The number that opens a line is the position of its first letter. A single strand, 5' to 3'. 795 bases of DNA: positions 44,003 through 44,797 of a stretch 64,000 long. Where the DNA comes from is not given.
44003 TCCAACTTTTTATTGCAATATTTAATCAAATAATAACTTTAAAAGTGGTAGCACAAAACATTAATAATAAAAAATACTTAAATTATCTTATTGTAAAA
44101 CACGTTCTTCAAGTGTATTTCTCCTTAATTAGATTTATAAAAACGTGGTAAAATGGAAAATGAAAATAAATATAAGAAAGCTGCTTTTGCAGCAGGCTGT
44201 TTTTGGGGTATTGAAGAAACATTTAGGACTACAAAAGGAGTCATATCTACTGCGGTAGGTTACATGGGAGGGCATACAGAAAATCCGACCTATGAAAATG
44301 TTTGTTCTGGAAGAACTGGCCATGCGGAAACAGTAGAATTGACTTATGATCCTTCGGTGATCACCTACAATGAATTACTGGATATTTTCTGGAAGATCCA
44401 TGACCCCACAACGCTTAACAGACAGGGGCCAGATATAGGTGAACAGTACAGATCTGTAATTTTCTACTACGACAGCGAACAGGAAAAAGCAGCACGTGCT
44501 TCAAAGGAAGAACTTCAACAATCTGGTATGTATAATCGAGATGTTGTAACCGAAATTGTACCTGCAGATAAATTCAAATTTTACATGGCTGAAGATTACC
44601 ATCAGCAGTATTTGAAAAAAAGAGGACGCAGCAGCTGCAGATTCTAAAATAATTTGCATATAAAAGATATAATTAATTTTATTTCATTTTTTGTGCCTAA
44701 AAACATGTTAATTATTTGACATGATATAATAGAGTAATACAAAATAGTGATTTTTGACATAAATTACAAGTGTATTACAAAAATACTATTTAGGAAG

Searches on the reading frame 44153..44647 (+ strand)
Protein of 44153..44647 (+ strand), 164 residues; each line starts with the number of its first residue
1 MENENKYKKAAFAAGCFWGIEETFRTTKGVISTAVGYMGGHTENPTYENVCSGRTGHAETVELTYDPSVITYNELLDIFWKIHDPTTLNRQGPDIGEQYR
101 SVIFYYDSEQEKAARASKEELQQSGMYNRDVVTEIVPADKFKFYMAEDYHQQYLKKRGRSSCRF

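Call 40: search_protein_families(library=pfam, proteins=[window:44153-44647:+])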
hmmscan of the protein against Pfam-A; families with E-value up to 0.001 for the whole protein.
window:44153-44647:+ (164 aa): 1 family
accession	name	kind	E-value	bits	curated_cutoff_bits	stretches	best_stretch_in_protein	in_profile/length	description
PF01625.27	PMSR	-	3.4e-67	225.9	23.7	1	9-162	1-152/153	Peptide methionine sulfoxide reductase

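Call 68: find_encoding_contigs(protein=window:44153-44647:+, flank=2500, max_places=10)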
Protein window:44153-44647:+ (164 aa): 12 contigs read that carry it; 8 places shown.
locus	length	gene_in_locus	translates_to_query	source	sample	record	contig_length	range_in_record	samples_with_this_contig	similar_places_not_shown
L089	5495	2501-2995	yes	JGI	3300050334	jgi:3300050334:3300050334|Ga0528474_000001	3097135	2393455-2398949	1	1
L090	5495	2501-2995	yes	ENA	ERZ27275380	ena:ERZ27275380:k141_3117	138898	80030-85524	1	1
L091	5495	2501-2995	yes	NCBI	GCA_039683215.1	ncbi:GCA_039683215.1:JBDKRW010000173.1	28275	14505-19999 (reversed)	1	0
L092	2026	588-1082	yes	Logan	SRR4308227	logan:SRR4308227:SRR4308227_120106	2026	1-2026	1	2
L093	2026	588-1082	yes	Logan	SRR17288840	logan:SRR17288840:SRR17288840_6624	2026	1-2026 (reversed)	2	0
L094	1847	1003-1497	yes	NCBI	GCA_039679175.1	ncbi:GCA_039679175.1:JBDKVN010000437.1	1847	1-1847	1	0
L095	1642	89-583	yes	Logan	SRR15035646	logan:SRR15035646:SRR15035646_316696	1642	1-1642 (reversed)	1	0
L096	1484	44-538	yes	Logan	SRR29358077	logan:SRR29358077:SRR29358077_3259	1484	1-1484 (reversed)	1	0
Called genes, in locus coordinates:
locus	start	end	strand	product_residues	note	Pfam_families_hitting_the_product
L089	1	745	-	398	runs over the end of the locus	PF12679:ABC2_membrane_2, PF12698:ABC2_membrane_3, PF01061:ABC2_membrane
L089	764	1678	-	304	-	PF00005:ABC_tran, PF13304:AAA_21 (weak), PF13732:DrrA1-3_C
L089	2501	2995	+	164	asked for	PF01625:PMSR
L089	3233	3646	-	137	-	PF08937:ThsB_TIR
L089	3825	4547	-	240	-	-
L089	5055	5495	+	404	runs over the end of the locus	PF03453:MoeA_N, PF00994:MoCF_biosynth, PF03454:MoeA_C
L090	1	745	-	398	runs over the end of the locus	PF12679:ABC2_membrane_2, PF12698:ABC2_membrane_3, PF01061:ABC2_membrane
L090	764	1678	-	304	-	PF00005:ABC_tran, PF13304:AAA_21 (weak), PF13732:DrrA1-3_C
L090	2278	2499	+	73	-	-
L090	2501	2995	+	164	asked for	PF01625:PMSR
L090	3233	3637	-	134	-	PF08937:ThsB_TIR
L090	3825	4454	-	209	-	-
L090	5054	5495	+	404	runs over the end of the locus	PF03453:MoeA_N, PF00994:MoCF_biosynth, PF03454:MoeA_C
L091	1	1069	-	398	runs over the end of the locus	PF12679:ABC2_membrane_2, PF12698:ABC2_membrane_3, PF01061:ABC2_membrane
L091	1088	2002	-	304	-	PF00005:ABC_tran, PF13304:AAA_21 (weak), PF13732:DrrA1-3_C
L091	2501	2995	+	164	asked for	PF01625:PMSR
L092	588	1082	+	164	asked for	PF01625:PMSR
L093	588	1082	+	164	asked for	PF01625:PMSR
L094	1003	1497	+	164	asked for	PF01625:PMSR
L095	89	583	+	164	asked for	PF01625:PMSR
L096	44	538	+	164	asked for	PF01625:PMSR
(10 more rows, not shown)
